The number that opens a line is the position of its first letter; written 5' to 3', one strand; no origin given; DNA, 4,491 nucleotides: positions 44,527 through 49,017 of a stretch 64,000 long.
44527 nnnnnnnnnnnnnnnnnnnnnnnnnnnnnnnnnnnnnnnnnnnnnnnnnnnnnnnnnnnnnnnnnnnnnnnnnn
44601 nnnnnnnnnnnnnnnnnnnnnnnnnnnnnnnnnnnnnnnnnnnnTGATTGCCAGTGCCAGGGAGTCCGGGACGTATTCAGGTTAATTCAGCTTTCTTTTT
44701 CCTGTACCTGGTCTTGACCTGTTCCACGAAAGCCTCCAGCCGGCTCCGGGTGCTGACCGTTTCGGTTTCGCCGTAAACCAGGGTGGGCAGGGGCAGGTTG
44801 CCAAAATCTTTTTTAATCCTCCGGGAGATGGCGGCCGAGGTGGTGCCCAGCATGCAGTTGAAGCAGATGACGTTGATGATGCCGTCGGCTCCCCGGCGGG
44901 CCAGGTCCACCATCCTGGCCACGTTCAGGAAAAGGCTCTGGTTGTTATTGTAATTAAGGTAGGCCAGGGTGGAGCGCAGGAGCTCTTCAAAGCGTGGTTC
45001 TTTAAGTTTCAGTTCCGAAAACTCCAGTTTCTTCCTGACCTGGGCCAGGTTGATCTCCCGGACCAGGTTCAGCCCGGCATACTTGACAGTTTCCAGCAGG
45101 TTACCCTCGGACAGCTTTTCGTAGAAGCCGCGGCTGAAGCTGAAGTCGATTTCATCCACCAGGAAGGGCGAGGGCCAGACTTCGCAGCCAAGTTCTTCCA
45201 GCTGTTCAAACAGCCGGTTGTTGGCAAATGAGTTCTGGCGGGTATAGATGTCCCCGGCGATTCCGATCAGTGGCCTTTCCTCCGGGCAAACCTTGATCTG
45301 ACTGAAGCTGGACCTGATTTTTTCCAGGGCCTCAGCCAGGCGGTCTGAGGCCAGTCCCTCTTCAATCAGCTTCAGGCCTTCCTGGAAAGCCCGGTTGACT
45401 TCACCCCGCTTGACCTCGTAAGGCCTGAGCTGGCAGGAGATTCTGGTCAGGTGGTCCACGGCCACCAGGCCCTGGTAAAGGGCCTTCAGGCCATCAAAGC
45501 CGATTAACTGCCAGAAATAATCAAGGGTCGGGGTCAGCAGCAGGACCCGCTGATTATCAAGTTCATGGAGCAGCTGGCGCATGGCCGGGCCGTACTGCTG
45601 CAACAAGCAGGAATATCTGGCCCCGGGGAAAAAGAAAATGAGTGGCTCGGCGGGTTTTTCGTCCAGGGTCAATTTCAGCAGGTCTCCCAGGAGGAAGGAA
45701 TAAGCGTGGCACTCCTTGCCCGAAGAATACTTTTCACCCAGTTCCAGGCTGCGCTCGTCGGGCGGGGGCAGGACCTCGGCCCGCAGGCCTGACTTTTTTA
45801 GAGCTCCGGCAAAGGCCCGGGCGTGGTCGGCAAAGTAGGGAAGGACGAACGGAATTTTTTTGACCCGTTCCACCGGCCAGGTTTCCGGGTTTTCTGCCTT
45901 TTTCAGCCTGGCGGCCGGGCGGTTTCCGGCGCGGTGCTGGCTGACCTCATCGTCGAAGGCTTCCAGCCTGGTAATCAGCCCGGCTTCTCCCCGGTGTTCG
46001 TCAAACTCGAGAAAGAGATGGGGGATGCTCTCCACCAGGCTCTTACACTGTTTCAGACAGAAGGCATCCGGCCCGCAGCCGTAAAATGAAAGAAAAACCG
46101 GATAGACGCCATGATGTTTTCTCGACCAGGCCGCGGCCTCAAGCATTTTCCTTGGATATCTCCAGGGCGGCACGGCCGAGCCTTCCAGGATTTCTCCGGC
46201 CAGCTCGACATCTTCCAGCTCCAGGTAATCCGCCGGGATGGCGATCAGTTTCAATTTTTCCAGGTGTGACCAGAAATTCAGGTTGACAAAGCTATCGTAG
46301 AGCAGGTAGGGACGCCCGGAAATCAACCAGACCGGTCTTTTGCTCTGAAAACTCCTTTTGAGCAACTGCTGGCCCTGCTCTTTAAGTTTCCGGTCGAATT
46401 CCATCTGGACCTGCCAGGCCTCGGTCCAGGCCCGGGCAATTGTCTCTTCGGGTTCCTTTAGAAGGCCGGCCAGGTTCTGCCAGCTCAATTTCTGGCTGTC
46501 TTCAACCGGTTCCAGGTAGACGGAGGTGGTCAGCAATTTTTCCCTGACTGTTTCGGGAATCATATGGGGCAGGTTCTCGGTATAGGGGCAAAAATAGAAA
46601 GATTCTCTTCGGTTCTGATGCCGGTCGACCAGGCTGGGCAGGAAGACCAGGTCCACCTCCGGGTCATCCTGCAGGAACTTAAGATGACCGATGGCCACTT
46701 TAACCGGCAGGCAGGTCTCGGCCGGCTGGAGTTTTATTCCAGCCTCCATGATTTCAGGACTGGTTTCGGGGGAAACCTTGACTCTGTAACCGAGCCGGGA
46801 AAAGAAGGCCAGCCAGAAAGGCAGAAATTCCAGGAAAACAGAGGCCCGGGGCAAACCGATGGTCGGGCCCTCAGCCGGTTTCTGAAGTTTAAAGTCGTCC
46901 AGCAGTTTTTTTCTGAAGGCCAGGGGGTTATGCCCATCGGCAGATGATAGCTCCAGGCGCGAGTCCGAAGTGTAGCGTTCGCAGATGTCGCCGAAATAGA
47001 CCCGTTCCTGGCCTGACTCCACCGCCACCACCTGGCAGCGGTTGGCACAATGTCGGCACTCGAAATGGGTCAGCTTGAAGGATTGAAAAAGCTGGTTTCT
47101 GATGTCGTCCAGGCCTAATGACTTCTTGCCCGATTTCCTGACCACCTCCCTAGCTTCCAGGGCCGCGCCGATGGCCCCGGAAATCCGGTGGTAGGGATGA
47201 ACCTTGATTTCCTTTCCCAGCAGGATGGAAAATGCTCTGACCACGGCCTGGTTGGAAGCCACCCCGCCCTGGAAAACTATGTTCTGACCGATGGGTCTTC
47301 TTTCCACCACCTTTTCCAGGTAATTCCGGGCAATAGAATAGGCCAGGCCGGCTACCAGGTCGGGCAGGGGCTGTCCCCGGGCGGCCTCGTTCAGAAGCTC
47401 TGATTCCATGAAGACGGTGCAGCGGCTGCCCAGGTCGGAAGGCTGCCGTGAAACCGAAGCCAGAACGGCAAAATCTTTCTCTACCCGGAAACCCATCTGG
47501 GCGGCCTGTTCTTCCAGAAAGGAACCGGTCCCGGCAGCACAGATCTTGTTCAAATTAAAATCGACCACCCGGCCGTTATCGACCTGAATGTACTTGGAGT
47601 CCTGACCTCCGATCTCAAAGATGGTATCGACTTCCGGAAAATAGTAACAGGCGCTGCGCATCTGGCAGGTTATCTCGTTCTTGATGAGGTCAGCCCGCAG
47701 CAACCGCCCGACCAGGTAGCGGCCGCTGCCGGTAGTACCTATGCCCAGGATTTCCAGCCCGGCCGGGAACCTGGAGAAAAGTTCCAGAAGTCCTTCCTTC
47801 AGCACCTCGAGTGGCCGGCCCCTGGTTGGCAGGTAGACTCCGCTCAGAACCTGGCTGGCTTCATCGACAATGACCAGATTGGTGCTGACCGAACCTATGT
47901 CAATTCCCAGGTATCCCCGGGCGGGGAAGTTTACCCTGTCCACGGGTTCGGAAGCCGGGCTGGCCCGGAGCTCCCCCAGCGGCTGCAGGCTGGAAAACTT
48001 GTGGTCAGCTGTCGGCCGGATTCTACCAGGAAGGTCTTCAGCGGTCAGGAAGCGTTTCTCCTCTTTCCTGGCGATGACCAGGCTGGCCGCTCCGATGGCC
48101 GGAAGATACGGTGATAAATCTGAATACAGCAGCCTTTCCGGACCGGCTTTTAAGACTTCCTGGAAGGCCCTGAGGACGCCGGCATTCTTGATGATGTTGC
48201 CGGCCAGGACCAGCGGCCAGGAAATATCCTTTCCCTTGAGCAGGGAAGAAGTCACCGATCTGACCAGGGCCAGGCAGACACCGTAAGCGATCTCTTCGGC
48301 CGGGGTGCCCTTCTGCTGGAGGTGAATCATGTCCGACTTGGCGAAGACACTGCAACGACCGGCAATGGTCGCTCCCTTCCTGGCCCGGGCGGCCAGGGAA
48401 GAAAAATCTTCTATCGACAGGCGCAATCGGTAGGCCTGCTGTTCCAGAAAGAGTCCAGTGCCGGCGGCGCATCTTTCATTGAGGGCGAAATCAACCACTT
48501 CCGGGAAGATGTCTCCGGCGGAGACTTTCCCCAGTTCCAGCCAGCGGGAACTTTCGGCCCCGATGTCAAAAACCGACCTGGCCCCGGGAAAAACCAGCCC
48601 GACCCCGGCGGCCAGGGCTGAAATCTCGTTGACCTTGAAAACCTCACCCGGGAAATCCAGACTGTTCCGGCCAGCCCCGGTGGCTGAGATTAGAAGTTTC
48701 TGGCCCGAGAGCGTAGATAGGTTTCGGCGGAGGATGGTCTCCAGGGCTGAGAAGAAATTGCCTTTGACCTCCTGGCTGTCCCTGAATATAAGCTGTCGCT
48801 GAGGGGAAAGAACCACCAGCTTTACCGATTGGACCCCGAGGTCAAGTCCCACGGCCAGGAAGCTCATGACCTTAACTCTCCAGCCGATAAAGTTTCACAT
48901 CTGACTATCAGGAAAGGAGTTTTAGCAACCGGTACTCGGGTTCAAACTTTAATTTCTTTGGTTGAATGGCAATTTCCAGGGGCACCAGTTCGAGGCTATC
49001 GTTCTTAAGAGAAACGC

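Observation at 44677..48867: Giant 1396-aa activase/dehydratase fusion protein next to pfkA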

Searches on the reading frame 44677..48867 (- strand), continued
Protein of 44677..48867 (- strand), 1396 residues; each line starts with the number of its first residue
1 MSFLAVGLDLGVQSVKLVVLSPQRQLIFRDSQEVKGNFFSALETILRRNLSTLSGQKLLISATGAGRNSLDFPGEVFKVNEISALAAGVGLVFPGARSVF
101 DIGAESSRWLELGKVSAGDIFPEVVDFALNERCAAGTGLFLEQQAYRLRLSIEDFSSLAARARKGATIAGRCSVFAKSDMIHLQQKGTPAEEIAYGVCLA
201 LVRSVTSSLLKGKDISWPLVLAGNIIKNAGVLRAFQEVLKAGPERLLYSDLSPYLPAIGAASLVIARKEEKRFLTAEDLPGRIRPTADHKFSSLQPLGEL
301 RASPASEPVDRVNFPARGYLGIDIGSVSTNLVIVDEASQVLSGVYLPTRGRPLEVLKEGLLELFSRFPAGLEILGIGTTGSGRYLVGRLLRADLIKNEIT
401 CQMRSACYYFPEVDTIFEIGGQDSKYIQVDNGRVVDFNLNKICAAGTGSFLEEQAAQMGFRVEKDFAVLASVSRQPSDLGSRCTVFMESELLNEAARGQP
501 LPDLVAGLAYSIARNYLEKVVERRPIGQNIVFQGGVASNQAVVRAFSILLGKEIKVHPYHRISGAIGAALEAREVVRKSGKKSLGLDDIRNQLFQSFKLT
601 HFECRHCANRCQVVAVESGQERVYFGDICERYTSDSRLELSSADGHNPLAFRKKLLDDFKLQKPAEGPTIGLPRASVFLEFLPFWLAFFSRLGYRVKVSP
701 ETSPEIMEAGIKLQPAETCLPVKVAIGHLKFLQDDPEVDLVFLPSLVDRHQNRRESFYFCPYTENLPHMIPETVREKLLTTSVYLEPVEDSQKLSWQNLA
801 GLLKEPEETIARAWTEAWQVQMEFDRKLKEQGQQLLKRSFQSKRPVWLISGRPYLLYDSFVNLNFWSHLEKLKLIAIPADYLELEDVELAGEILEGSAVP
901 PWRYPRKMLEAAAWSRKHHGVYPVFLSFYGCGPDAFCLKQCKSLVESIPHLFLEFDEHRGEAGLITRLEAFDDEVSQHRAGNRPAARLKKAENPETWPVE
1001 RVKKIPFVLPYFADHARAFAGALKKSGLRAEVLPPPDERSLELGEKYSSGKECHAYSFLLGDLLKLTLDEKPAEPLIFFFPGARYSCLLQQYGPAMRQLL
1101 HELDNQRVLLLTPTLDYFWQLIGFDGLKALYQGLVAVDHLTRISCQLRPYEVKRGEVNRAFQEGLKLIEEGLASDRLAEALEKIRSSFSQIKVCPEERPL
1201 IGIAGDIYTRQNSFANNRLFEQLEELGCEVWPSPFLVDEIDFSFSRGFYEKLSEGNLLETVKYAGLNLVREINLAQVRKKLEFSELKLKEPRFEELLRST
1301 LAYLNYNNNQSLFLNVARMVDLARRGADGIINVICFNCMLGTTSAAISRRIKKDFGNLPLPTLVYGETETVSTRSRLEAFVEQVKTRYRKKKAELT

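Call 73: find_homologous_proteins(query=P0086, max_evalue=1e-50)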
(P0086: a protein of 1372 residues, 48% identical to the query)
Query P0086 (1372 aa): 7990 proteins with E <= 1e-50 among 8000 candidates; the best 120 are listed.
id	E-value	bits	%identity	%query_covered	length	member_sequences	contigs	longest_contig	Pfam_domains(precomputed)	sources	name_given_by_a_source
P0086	0.0e+0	3091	100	100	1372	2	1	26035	PF01869.27,PF09989.16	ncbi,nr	ncbi:MAG TPA: acyl-CoA dehydratase activase, partial [Terriglobales bacterium]|nr:acyl-CoA dehydrata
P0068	0.0e+0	2613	84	100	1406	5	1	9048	PF01869.27,PF09989.16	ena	-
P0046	0.0e+0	2430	78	100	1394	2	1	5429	PF01869.27,PF09989.16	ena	-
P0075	0.0e+0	2427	77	100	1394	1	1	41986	PF01869.27,PF09989.16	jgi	jgi:predicted CoA-substrate-specific enzyme activase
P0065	0.0e+0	2423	77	100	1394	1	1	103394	PF01869.27,PF09989.16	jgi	jgi:predicted CoA-substrate-specific enzyme activase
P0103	0.0e+0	2410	78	99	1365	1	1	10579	PF01869.27,PF09989.16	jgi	jgi:predicted CoA-substrate-specific enzyme activase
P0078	0.0e+0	2400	76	100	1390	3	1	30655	PF01869.27,PF09989.16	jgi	jgi:predicted CoA-substrate-specific enzyme activase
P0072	0.0e+0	2381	76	100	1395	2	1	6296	PF01869.27,PF09989.16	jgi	jgi:predicted CoA-substrate-specific enzyme activase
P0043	0.0e+0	2358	75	100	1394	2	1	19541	PF01869.27,PF09989.16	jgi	jgi:predicted CoA-substrate-specific enzyme activase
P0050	0.0e+0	2318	75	100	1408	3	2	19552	PF01869.27,PF09989.16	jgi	jgi:predicted CoA-substrate-specific enzyme activase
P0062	0.0e+0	2314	74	100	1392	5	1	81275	PF01869.27,PF09989.16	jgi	-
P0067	0.0e+0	2294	72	100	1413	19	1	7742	PF01869.27,PF09989.16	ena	-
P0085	0.0e+0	2285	74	100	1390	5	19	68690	PF01869.27,PF09989.16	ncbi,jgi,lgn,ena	ncbi:MAG: acyl-CoA dehydratase activase [Candidatus Aminicenantales bacterium]|jgi:predicted CoA-sub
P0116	0.0e+0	2282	74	100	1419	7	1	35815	PF01869.27,PF09989.16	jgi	jgi:predicted CoA-substrate-specific enzyme activase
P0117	0.0e+0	2278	73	100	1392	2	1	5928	PF01869.27,PF09989.16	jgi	jgi:predicted CoA-substrate-specific enzyme activase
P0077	0.0e+0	2278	74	100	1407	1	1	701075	PF01869.27,PF09989.16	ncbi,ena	-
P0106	0.0e+0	2274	74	100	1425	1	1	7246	PF01869.27,PF09989.16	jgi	jgi:predicted CoA-substrate-specific enzyme activase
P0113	0.0e+0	2264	73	100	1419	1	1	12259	PF01869.27,PF09989.16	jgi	jgi:predicted CoA-substrate-specific enzyme activase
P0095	0.0e+0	2254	73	99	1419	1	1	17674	PF01869.27,PF09989.16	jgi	jgi:predicted CoA-substrate-specific enzyme activase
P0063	0.0e+0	2241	71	100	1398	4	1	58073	PF01869.27,PF02782.23,PF09989.16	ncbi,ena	-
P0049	0.0e+0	2241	71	100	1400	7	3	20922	PF01869.27,PF09989.16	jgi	jgi:predicted CoA-substrate-specific enzyme activase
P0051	0.0e+0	2239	72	100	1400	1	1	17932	PF01869.27,PF09989.16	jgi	-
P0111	0.0e+0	2238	73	100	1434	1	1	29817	PF01869.27,PF09989.16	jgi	-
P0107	0.0e+0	2234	72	100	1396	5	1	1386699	PF01869.27,PF09989.16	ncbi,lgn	-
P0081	0.0e+0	2233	72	100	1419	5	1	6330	PF01869.27,PF09989.16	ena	-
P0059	0.0e+0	2226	72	100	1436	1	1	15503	PF01869.27,PF09989.16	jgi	jgi:predicted CoA-substrate-specific enzyme activase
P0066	0.0e+0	2199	70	100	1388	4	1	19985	PF01869.27,PF09989.16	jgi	jgi:predicted CoA-substrate-specific enzyme activase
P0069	0.0e+0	2196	70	100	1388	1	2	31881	PF01869.27,PF02782.23,PF09989.16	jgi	jgi:predicted CoA-substrate-specific enzyme activase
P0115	0.0e+0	2156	70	99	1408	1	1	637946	PF01869.27,PF09989.16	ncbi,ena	-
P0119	0.0e+0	2089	68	100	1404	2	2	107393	PF01869.27,PF09989.16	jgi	-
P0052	0.0e+0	2051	66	100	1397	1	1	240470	PF01869.27,PF09989.16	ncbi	-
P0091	0.0e+0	2051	65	100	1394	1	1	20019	PF01869.27,PF09989.16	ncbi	-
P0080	0.0e+0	1906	63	99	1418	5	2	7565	PF01869.27,PF09989.16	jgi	-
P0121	0.0e+0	1843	75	54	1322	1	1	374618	PF01869.27,PF09989.16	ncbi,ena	-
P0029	0.0e+0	1770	56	100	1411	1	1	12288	PF01869.27,PF09989.16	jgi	jgi:predicted CoA-substrate-specific enzyme activase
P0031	0.0e+0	1748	56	100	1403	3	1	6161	PF01869.27,PF02782.23,PF09989.16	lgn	-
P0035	0.0e+0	1723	56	100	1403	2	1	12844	PF01869.27,PF09989.16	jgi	-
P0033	0.0e+0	1717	55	100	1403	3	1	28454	PF01869.27,PF02782.23,PF09989.16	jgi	jgi:predicted CoA-substrate-specific enzyme activase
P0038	0.0e+0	1709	55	100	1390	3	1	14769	PF01869.27,PF09989.16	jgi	jgi:predicted CoA-substrate-specific enzyme activase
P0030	0.0e+0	1707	55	100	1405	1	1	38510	PF01869.27,PF09989.16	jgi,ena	-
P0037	0.0e+0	1706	56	100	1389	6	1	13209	PF01869.27,PF09989.16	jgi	-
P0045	0.0e+0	1704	55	100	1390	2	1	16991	PF01869.27,PF02782.23,PF09989.16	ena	-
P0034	0.0e+0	1700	55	100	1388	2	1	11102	PF01869.27,PF09989.16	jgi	jgi:predicted CoA-substrate-specific enzyme activase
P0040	0.0e+0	1698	55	100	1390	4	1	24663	PF01869.27,PF02782.23,PF09989.16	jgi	jgi:predicted CoA-substrate-specific enzyme activase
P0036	0.0e+0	1696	54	100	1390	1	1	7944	PF01869.27,PF02782.23,PF09989.16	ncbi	-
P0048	0.0e+0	1692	54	100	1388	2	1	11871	PF01869.27,PF09989.16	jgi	jgi:predicted CoA-substrate-specific enzyme activase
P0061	0.0e+0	1682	55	100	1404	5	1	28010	PF01869.27,PF09989.16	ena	-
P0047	0.0e+0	1680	54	100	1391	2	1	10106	PF01869.27,PF02782.23,PF09989.16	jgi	jgi:predicted CoA-substrate-specific enzyme activase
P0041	0.0e+0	1667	54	100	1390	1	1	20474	PF01869.27,PF09989.16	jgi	-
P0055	0.0e+0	1665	55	100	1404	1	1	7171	PF01869.27,PF09989.16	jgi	jgi:predicted CoA-substrate-specific enzyme activase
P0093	0.0e+0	1657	53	100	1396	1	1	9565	PF01869.27,PF09989.16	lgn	-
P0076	0.0e+0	1656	54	100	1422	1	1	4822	PF01869.27,PF09989.16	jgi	jgi:predicted CoA-substrate-specific enzyme activase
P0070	0.0e+0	1653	53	100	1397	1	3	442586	PF01869.27,PF09989.16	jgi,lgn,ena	-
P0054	0.0e+0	1650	54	100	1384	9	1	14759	PF01869.27,PF02782.23,PF09989.16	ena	-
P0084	0.0e+0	1647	54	100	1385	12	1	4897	PF01869.27,PF02782.23,PF09989.16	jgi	-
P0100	0.0e+0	1645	54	100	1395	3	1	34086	PF01869.27,PF09989.16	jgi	jgi:predicted CoA-substrate-specific enzyme activase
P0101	0.0e+0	1643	52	100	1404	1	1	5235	PF01869.27,PF09989.16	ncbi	-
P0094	0.0e+0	1641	53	100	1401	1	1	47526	PF01869.27,PF09989.16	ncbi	ncbi:acyl-CoA dehydratase activase [Acidobacteriota bacterium]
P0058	0.0e+0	1639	52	100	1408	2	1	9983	PF01869.27,PF09989.16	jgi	jgi:predicted CoA-substrate-specific enzyme activase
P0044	0.0e+0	1633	52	100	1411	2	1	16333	PF01869.27,PF22521.3,PF09989.16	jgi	-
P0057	0.0e+0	1632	53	100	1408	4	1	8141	PF01869.27,PF09989.16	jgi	jgi:predicted CoA-substrate-specific enzyme activase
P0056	0.0e+0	1627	53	98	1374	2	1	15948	PF01869.27,PF22521.3,PF09989.16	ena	-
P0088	0.0e+0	1627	56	94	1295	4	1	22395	PF01869.27,PF02782.23,PF09989.16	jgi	jgi:predicted CoA-substrate-specific enzyme activase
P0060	0.0e+0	1626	53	100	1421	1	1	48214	PF01869.27,PF22521.3,PF09989.16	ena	-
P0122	0.0e+0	1626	56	100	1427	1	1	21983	PF01869.27,PF09989.16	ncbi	-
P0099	0.0e+0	1614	52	100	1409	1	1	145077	PF01869.27,PF02782.23,PF09989.16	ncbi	-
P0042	0.0e+0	1610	52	100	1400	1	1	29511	PF01869.27,PF22521.3,PF09989.16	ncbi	-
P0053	0.0e+0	1608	52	100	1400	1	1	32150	PF01869.27,PF09989.16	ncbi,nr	ncbi:MAG: hypothetical protein JXB26_07605 [Candidatus Aminicenantes bacterium]|nr:hypothetical prot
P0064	0.0e+0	1607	52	100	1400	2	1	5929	PF01869.27,PF09989.16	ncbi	-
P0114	0.0e+0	1606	52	100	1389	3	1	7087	PF01869.27,PF02782.23,PF09989.16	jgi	jgi:predicted CoA-substrate-specific enzyme activase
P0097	0.0e+0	1605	51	100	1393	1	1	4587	PF01869.27,PF09989.16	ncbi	-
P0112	0.0e+0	1603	52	99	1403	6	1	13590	PF01869.27,PF09989.16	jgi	jgi:predicted CoA-substrate-specific enzyme activase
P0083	0.0e+0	1601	52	100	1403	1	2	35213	PF01869.27,PF09989.16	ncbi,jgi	ncbi:MAG: acyl-CoA dehydratase activase [Candidatus Aminicenantes bacterium]|jgi:predicted CoA-subst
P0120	0.0e+0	1596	56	92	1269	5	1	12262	PF01869.27,PF02782.23,PF09989.16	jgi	jgi:predicted CoA-substrate-specific enzyme activase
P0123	0.0e+0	1593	55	92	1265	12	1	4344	PF01869.27,PF09989.16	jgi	jgi:predicted CoA-substrate-specific enzyme activase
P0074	0.0e+0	1591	52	100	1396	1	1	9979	PF01869.27,PF22521.3,PF02782.23,PF09989.16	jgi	jgi:predicted CoA-substrate-specific enzyme activase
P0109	0.0e+0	1585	51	100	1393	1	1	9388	PF01869.27,PF02782.23,PF09989.16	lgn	-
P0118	0.0e+0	1584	54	96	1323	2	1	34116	PF01869.27,PF22521.3,PF09989.16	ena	-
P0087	0.0e+0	1582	51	100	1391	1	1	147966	PF01869.27,PF02782.23,PF09989.16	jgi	jgi:predicted CoA-substrate-specific enzyme activase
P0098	0.0e+0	1581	52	100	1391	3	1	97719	PF01869.27,PF09989.16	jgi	jgi:predicted CoA-substrate-specific enzyme activase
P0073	0.0e+0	1576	51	99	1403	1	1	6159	PF01869.27,PF02782.23,PF09989.16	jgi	jgi:predicted CoA-substrate-specific enzyme activase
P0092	0.0e+0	1572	51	100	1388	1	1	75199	PF01869.27,PF09989.16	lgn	-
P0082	0.0e+0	1566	51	100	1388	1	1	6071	PF01869.27,PF09989.16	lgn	-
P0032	0.0e+0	1565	53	99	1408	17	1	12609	PF01869.27,PF02782.23,PF09989.16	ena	-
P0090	0.0e+0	1563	51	100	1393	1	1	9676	PF01869.27,PF02782.23,PF09989.16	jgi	jgi:predicted CoA-substrate-specific enzyme activase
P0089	0.0e+0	1563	51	100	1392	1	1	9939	PF01869.27,PF22521.3,PF09989.16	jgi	jgi:predicted CoA-substrate-specific enzyme activase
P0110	0.0e+0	1560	50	100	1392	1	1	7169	PF01869.27,PF22521.3,PF09989.16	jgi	jgi:predicted CoA-substrate-specific enzyme activase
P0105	0.0e+0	1543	50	100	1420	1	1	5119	PF01869.27,PF02782.23,PF09989.16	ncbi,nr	ncbi:MAG: hypothetical protein JW755_02115 [Candidatus Aminicenantes bacterium]|nr:hypothetical prot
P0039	0.0e+0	1541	52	97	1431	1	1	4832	PF01869.27,PF09989.16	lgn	-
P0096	0.0e+0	1540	50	100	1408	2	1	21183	PF01869.27,PF09989.16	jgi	-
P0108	0.0e+0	1538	52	100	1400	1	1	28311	PF01869.27,PF02782.23,PF09989.16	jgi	-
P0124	0.0e+0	1528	50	100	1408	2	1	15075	PF01869.27,PF09989.16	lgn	-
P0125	0.0e+0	1517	52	99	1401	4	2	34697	PF01869.27,PF22521.3,PF02782.23,PF09989.16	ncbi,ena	-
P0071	0.0e+0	1516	50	100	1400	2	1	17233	PF01869.27,PF22521.3,PF02782.23,PF09989.16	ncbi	-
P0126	0.0e+0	1504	52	99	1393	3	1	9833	PF01869.27,PF22521.3,PF09989.16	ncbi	-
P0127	0.0e+0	1504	53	100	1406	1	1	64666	PF01869.27,PF02782.23,PF09989.16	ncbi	-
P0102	0.0e+0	1501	51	100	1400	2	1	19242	PF01869.27,PF09989.16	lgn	-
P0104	0.0e+0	1470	51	99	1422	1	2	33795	PF01869.27,PF09989.16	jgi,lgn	-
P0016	0.0e+0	1399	48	100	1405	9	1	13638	PF01869.27,PF09989.16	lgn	-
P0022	0.0e+0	1385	48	100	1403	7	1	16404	PF01869.27,PF09989.16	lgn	-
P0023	0.0e+0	1385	48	99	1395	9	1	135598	PF01869.27,PF02782.23,PF09989.16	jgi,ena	-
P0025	0.0e+0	1385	49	97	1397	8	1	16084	PF01869.27,PF02782.23,PF09989.16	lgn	-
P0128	0.0e+0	1384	52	87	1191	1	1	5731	PF01869.27,PF02782.23,PF09989.16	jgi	jgi:predicted CoA-substrate-specific enzyme activase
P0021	0.0e+0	1381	48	97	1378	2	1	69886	PF01869.27,PF09989.16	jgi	jgi:predicted CoA-substrate-specific enzyme activase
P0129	0.0e+0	1380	82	56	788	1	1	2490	PF01869.27,PF02782.23,PF09989.16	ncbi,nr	ncbi:MAG TPA: acyl-CoA dehydratase activase, partial [Burkholderiales bacterium]|nr:acyl-CoA dehydra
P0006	0.0e+0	1376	49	99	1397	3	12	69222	PF01869.27,PF09989.16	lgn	-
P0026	0.0e+0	1371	48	99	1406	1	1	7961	PF01869.27,PF09989.16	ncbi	-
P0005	0.0e+0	1371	48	100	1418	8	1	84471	PF01869.27,PF09989.16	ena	-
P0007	0.0e+0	1369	48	99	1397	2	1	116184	PF01869.27,PF09989.16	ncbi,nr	ncbi:MAG: acyl-CoA dehydratase activase [Candidatus Saccharicenans sp.]|nr:acyl-CoA dehydratase acti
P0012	0.0e+0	1369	49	98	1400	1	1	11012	PF01869.27,PF09989.16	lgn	-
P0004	0.0e+0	1364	48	100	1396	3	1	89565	PF01869.27,PF09989.16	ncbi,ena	-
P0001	0.0e+0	1364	49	99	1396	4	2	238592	PF01869.27,PF09989.16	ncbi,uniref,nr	ncbi:MAG: Activator of (R)-2-hydroxyglutaryl-CoA dehydratase [Candidatus Saccharicenans subterraneus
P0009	0.0e+0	1362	49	100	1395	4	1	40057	PF01869.27,PF09989.16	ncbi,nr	ncbi:MAG: acyl-CoA dehydratase activase [Candidatus Saccharicenans sp.]|nr:acyl-CoA dehydratase acti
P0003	0.0e+0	1361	48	99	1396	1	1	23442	PF01869.27,PF09989.16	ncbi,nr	ncbi:MAG: acyl-CoA dehydratase activase [Candidatus Saccharicenans sp.]|nr:acyl-CoA dehydratase acti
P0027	0.0e+0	1360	48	99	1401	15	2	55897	PF01869.27,PF09989.16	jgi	jgi:predicted CoA-substrate-specific enzyme activase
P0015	0.0e+0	1359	47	100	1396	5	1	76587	PF01869.27,PF09989.16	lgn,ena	-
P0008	0.0e+0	1358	48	99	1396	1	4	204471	PF01869.27,PF09989.16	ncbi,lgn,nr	ncbi:MAG: hypothetical protein H5U05_04665 [Candidatus Aminicenantes bacterium]|nr:hypothetical prot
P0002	0.0e+0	1357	49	99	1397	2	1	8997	PF01869.27,PF09989.16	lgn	-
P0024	0.0e+0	1357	47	99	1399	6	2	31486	PF01869.27,PF09989.16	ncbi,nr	ncbi:MAG TPA: hypothetical protein ENO29_09200 [Candidatus Aminicenantes bacterium]|nr:MAG: hypothet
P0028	0.0e+0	1356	48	100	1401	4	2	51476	PF01869.27,PF09989.16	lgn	-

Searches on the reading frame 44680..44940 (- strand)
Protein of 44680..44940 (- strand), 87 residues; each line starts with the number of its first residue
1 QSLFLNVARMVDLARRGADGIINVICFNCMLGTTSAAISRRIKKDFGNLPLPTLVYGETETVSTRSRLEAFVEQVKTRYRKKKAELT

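Call 119: search_protein_families(library=pfam, proteins=[window:44680-44940:-], max_evalue=10)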
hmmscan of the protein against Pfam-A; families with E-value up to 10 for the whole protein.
window:44680-44940:- (87 aa): 0 families
